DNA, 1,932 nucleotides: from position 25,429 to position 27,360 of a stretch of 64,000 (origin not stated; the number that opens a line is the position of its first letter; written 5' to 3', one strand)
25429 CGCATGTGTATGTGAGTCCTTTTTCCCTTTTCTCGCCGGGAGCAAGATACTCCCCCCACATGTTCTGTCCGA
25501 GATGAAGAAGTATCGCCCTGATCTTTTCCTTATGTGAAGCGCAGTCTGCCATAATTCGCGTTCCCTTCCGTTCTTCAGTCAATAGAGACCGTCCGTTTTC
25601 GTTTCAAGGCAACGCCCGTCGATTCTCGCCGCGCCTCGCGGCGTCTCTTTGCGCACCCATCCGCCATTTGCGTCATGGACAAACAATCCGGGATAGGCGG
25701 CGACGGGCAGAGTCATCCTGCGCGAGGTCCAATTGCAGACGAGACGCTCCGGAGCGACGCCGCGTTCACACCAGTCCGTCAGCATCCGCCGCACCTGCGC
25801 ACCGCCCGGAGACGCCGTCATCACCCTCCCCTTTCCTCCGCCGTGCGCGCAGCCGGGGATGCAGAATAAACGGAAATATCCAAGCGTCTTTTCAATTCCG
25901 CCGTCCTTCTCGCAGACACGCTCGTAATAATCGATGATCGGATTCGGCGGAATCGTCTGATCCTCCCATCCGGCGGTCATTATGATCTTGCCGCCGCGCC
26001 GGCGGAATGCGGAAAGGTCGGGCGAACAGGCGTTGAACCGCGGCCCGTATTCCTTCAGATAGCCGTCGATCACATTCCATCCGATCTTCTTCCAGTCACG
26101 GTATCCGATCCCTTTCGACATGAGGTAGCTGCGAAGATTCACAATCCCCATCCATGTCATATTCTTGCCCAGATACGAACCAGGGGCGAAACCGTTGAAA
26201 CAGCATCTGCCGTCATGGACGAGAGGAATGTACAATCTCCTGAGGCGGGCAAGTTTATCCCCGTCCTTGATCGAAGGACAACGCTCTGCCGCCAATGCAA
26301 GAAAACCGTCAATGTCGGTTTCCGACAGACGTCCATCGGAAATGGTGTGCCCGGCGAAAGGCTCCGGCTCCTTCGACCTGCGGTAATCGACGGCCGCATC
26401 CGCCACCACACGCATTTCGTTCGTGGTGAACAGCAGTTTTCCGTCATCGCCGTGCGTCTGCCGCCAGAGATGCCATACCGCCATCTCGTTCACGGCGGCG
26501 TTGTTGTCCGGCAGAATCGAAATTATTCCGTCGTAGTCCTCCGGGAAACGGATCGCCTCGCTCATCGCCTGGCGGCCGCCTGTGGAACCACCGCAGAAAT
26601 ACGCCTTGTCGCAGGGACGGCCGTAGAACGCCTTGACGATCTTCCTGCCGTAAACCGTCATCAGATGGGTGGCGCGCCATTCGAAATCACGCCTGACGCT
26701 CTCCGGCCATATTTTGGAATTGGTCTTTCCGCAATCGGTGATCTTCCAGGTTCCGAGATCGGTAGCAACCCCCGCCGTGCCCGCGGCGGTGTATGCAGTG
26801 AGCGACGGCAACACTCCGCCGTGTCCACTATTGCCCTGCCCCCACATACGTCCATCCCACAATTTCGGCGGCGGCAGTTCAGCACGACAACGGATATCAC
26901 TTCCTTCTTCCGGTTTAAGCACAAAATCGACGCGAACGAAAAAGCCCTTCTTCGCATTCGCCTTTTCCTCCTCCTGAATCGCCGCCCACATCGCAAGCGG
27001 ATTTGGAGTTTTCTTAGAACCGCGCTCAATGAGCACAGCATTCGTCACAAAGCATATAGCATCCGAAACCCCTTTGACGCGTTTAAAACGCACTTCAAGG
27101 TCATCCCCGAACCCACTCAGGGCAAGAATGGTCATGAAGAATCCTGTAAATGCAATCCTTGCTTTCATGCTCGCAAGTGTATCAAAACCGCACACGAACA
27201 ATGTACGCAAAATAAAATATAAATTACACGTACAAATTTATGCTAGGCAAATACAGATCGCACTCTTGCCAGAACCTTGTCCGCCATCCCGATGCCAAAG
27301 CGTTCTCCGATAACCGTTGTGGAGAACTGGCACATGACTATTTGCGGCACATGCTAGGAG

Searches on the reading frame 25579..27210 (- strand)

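Call 63: search_protein_families(library=pfam, proteins=[window:25579-27210:-], max_evalue=0.0001)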
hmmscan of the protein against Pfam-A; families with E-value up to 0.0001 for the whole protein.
window:25579-27210:- (543 aa): 1 family
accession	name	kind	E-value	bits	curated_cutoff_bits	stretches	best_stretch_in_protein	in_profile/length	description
PF07519.17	Tannase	-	1.8e-51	175.9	29.8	2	98-274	10-191/490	Tannase and feruloyl esterase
